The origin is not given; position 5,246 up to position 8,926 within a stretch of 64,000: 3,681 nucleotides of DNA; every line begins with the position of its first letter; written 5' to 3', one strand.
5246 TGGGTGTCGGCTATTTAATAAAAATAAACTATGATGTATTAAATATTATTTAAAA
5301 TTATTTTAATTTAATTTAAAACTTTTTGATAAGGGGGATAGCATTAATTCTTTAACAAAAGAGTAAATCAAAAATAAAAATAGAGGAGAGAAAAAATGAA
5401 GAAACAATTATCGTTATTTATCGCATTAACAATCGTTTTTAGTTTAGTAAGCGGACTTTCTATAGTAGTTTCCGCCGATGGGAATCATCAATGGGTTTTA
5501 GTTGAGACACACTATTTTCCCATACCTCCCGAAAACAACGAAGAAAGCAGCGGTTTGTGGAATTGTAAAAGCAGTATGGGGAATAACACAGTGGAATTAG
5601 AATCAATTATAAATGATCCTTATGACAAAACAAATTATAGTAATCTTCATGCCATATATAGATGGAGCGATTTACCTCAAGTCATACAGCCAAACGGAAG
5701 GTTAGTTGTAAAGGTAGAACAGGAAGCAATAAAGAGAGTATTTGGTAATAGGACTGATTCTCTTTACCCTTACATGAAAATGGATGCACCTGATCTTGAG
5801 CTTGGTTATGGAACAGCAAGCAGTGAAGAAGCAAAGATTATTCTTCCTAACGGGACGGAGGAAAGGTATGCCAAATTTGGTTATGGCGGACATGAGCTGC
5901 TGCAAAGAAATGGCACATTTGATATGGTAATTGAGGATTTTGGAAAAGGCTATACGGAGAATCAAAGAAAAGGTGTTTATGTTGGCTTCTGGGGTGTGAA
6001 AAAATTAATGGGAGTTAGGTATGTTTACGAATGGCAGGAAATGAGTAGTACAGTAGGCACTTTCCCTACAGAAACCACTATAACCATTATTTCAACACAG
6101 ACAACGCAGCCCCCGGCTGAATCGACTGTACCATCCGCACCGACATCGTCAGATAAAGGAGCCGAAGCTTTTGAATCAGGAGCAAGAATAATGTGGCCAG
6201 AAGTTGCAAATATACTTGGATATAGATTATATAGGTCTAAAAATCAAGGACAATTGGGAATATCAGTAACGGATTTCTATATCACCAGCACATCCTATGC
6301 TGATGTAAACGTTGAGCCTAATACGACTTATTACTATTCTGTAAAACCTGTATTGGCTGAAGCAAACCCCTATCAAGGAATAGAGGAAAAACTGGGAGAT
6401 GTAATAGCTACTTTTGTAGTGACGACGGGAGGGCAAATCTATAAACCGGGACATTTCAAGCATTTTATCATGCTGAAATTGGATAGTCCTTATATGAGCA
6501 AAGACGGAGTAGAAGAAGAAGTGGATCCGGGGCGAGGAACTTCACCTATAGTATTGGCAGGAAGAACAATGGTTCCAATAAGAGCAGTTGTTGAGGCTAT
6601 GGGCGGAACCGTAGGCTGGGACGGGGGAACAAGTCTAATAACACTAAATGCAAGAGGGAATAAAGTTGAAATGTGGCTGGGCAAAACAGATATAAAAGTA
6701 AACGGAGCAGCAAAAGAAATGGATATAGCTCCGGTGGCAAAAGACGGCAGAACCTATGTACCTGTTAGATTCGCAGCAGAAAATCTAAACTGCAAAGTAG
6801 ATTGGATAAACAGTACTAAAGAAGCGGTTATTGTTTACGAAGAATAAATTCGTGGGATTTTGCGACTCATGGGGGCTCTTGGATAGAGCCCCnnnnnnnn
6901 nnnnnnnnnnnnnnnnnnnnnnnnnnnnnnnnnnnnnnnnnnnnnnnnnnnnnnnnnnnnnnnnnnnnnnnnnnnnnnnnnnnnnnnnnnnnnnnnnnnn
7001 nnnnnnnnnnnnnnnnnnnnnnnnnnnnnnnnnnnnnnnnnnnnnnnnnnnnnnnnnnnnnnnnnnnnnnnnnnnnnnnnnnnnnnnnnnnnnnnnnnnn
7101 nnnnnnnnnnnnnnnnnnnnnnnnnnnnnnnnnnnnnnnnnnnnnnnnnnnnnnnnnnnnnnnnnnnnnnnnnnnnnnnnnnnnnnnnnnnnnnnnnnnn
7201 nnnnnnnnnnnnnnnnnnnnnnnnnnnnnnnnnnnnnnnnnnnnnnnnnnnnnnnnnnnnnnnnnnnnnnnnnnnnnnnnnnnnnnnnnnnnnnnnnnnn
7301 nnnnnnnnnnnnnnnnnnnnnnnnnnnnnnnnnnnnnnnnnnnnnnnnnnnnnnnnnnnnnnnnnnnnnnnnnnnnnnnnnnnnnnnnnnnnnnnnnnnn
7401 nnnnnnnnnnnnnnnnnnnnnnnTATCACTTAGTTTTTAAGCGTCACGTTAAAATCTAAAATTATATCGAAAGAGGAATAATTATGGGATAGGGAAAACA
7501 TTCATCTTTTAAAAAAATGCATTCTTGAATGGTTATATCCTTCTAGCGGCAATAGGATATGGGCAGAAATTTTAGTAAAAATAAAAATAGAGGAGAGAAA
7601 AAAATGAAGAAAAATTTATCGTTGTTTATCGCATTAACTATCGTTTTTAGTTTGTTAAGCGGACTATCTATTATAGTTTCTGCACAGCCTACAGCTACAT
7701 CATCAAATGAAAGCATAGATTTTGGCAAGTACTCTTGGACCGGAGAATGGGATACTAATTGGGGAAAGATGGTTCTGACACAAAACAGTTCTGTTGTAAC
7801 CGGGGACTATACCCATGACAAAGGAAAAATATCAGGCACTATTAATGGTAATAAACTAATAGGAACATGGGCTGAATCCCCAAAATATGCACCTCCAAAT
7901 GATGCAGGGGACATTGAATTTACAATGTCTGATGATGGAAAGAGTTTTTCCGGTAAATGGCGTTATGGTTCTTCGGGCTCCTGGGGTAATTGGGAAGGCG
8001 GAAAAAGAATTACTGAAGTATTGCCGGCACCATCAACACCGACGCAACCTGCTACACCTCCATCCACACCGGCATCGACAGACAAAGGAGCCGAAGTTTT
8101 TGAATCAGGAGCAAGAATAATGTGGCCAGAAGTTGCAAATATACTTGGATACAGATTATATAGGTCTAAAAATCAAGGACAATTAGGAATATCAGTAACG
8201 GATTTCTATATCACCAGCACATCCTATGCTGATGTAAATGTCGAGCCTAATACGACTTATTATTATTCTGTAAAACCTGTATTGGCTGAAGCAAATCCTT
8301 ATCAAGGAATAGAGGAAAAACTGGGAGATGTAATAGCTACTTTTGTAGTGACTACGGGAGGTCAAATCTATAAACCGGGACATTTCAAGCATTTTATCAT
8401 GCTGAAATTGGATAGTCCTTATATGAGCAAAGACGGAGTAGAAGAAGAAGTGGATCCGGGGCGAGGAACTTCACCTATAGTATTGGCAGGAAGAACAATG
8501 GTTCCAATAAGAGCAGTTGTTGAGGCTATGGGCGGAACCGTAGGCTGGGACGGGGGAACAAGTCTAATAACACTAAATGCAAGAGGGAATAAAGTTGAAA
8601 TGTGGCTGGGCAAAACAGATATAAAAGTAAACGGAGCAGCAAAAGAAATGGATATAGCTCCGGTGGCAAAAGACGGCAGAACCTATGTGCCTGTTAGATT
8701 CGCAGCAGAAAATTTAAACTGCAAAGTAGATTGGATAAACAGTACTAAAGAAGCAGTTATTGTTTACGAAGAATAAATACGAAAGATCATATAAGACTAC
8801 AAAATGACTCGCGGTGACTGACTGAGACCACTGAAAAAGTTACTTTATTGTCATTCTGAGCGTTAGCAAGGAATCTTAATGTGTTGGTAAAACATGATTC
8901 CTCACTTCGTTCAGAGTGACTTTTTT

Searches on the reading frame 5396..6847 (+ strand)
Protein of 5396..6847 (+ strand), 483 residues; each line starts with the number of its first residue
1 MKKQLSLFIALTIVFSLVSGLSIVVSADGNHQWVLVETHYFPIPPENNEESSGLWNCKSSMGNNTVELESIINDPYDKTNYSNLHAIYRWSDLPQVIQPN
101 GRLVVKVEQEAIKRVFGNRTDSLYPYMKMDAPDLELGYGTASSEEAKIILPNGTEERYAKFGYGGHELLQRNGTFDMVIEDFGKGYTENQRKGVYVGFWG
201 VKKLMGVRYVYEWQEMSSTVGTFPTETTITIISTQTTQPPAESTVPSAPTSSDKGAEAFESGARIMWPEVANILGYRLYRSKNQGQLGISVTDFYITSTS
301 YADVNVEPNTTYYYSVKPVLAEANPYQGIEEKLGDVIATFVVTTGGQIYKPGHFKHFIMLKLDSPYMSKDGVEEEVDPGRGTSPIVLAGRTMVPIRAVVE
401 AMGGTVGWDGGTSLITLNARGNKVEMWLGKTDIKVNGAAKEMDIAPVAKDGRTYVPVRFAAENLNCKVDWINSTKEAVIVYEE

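Call 72: search_protein_families(library=pfam, proteins=[window:5396-6847:+], max_evalue=0.00001)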
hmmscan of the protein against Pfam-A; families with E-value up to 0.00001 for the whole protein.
window:5396-6847:+ (483 aa): 1 family
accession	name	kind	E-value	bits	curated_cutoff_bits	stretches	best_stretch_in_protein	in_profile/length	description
PF07833.16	Cu_amine_oxidN1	-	5.2e-30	104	24.2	1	382-478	11-107/108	Copper amine oxidase N-terminal domain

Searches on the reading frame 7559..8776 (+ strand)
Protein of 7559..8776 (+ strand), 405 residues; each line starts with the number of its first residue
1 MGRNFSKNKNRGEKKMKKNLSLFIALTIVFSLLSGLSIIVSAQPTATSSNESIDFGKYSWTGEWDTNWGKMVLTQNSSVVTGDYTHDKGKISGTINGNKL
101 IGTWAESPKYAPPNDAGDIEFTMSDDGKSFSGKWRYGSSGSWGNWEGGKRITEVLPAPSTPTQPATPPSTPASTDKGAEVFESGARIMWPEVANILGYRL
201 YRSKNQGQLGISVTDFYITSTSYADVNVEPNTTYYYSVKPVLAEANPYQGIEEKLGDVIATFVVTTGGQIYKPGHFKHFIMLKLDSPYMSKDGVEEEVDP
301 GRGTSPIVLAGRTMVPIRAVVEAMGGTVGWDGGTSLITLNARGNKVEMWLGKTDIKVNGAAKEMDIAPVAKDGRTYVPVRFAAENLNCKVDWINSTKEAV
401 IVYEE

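Call 72: search_protein_families(library=pfam, proteins=[window:7559-8776:+], max_evalue=0.00001)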
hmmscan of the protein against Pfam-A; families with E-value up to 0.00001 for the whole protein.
window:7559-8776:+ (405 aa): 1 family
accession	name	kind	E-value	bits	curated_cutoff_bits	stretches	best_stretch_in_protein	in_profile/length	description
PF07833.16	Cu_amine_oxidN1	-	4.9e-30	104.1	24.2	1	304-400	11-107/108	Copper amine oxidase N-terminal domain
